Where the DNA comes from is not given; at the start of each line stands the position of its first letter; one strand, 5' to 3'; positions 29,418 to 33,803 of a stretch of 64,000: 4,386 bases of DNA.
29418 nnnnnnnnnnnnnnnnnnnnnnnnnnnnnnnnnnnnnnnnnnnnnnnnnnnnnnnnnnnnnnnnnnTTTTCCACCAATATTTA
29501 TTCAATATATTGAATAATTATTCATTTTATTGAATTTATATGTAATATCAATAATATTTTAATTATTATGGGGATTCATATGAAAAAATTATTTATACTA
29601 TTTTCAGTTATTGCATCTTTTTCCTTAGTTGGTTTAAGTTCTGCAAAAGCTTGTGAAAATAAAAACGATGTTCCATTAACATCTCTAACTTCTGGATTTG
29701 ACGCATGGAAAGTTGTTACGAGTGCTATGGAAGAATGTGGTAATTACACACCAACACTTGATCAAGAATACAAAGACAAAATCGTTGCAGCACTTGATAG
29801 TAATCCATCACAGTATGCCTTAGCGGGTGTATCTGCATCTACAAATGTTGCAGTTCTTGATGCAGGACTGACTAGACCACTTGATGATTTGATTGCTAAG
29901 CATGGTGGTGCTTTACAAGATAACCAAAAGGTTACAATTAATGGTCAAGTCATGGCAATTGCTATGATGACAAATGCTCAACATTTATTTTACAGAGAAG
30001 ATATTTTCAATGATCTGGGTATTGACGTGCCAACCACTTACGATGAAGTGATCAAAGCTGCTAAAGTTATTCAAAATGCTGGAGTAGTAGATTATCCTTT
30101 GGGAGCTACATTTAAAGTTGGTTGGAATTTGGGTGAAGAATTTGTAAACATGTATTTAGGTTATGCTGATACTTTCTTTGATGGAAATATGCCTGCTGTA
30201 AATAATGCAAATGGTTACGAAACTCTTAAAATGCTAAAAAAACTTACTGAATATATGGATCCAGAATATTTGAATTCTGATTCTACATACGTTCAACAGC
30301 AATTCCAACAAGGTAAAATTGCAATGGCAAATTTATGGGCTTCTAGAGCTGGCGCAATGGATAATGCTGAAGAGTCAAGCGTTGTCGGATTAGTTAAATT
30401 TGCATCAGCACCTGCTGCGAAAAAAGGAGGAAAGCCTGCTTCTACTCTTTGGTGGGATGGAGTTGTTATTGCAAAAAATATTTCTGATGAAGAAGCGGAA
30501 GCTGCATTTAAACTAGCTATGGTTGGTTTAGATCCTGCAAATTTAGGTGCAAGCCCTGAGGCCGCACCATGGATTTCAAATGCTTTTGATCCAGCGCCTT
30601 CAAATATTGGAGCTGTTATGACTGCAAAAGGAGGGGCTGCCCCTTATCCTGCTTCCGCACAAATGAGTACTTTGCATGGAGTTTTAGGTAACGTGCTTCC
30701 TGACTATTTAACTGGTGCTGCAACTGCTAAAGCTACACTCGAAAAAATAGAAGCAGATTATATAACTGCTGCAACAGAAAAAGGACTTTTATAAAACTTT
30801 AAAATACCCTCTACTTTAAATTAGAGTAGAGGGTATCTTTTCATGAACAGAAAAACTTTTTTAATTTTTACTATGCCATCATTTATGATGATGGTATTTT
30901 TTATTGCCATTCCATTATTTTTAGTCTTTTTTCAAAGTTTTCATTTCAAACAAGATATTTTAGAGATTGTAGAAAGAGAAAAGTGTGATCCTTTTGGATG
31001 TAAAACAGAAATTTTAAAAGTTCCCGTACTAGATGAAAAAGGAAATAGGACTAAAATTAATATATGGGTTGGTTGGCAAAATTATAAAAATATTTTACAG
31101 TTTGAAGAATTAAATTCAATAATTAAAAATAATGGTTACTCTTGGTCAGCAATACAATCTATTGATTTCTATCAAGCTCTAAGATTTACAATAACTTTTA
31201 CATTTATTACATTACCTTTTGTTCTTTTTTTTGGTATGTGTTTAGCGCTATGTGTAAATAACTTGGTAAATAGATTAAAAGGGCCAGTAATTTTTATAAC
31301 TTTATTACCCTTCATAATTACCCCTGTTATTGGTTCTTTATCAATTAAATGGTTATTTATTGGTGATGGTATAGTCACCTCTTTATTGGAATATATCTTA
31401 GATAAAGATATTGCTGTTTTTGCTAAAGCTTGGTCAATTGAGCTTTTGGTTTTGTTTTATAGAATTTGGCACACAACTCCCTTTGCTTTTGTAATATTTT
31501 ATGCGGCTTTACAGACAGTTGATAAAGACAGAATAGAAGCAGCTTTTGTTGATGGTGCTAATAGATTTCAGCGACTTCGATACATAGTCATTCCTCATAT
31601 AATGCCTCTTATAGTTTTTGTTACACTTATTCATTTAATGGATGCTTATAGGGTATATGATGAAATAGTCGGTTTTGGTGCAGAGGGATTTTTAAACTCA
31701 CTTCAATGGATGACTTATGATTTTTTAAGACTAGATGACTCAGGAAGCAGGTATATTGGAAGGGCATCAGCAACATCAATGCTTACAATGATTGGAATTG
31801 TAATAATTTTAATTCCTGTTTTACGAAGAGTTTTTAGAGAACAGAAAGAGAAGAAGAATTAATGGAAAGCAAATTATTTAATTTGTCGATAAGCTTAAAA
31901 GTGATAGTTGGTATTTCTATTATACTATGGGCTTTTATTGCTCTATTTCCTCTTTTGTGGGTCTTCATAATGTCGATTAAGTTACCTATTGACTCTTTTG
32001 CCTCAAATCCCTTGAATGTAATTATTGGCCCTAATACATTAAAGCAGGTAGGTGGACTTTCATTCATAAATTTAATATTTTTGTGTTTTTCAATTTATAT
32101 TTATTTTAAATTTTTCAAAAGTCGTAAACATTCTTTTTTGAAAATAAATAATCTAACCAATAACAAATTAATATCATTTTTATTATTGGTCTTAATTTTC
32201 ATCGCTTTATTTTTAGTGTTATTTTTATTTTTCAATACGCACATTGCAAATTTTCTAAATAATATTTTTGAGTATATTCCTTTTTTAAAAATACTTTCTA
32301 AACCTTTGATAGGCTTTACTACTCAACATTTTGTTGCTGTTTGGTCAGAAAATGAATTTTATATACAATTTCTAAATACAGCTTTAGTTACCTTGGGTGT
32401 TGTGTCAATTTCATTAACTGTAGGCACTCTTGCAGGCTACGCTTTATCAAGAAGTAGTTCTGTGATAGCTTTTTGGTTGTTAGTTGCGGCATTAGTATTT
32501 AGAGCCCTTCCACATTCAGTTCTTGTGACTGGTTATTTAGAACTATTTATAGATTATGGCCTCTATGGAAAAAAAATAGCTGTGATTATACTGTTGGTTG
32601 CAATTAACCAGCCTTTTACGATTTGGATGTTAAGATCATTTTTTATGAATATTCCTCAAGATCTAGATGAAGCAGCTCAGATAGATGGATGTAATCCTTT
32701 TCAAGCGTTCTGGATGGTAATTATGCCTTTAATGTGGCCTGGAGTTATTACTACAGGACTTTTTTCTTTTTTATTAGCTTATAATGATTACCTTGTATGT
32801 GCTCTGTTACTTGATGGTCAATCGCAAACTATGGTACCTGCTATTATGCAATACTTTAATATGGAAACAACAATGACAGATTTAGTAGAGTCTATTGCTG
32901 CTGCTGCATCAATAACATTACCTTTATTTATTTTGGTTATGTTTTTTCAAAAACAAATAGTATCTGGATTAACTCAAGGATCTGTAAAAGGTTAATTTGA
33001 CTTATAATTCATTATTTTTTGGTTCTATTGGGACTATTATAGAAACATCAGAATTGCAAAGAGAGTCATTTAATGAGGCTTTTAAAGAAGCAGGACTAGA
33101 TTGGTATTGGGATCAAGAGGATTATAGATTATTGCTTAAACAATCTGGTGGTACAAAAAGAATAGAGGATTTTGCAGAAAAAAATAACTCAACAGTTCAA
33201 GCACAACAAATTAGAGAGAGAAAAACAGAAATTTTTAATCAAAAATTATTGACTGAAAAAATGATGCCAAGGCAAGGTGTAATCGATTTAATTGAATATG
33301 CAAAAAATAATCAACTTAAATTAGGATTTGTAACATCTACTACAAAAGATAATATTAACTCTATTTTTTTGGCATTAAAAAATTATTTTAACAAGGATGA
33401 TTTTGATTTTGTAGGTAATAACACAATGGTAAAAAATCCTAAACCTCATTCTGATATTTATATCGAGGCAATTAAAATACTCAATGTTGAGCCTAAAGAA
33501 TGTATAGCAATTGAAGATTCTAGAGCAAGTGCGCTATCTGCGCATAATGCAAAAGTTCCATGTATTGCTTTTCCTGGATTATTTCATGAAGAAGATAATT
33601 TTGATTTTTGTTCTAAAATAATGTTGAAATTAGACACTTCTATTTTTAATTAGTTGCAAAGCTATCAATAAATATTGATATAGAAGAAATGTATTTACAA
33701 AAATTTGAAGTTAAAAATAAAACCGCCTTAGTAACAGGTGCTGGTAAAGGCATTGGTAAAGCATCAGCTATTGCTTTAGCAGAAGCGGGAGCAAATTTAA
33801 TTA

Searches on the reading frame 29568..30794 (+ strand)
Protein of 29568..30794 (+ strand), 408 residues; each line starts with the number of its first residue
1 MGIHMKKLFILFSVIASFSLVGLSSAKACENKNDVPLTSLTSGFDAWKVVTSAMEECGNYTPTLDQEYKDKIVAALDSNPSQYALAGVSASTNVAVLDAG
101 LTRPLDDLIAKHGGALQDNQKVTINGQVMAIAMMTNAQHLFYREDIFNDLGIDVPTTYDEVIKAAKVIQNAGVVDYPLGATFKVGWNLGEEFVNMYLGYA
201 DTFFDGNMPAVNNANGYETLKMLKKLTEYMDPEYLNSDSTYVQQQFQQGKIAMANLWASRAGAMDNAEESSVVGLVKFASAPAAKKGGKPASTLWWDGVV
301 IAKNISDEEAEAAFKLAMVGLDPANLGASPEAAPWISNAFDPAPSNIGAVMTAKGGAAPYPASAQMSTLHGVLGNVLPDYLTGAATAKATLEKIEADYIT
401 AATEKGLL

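Call 8: search_protein_families(library=ncbifam, proteins=[window:29568-30794:+], max_evalue=1e-10)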
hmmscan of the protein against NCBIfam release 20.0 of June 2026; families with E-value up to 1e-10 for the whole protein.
window:29568-30794:+ (408 aa): 0 families

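Call 46: search_protein_families(library=pfam, proteins=[window:29568-30794:+], max_evalue=0.0001)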
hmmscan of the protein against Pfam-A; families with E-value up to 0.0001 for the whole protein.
window:29568-30794:+ (408 aa): 2 families
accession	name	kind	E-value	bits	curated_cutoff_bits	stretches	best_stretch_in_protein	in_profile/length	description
PF01547.30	SBP_bac_1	-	6.9e-17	62.8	26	1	65-316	33-296/307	Bacterial extracellular solute-binding protein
PF13416.11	SBP_bac_8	-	6.8e-14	52.8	27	1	66-323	22-246/279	Bacterial extracellular solute-binding protein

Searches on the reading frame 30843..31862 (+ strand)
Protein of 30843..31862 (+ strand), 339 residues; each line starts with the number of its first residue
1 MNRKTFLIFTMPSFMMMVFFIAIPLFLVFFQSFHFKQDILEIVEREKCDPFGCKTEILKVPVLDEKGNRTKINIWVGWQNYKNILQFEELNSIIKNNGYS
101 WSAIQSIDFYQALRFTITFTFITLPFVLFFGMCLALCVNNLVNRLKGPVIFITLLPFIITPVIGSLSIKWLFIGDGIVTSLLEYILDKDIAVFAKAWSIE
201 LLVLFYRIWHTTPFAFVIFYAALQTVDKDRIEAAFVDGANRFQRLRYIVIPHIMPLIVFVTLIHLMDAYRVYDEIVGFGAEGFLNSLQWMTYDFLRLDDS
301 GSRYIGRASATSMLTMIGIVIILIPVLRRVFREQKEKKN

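Call 46: search_protein_families(library=pfam, proteins=[window:30843-31862:+], max_evalue=0.0001)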
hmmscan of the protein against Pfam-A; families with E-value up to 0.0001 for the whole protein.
window:30843-31862:+ (339 aa): 1 family
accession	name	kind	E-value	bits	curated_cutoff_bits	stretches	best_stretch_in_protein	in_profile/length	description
PF00528.27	BPD_transp_1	-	1.5e-10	41.5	26.4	1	116-321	22-165/184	Binding-protein-dependent transport system inner membrane component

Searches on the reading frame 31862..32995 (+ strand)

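Call 46: search_protein_families(library=pfam, proteins=[window:31862-32995:+], max_evalue=0.0001)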
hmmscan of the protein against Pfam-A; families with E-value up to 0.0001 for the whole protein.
window:31862-32995:+ (377 aa): 1 family
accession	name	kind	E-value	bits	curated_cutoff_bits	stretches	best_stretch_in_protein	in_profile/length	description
PF00528.27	BPD_transp_1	-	3.3e-18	66.5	26.4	1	186-369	3-181/184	Binding-protein-dependent transport system inner membrane component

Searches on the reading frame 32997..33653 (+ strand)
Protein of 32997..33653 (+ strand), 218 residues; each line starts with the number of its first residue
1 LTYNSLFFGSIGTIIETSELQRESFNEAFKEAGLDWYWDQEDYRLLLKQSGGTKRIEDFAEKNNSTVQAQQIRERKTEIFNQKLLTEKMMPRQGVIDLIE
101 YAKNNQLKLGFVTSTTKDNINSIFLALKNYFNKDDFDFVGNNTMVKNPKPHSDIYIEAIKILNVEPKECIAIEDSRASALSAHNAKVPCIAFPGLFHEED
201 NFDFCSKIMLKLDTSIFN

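Call 46: search_protein_families(library=pfam, proteins=[window:32997-33653:+], max_evalue=0.0001)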
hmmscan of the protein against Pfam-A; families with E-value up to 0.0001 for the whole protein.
window:32997-33653:+ (218 aa): 2 families
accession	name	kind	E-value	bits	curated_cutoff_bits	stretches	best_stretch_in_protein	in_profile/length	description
PF13419.12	HAD_2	-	7.2e-26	91.8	23.8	1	12-191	7-177/178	Haloacid dehalogenase-like hydrolase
PF00702.32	Hydrolase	-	6e-18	66.4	26.4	1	12-185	10-190/191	haloacid dehalogenase-like hydrolase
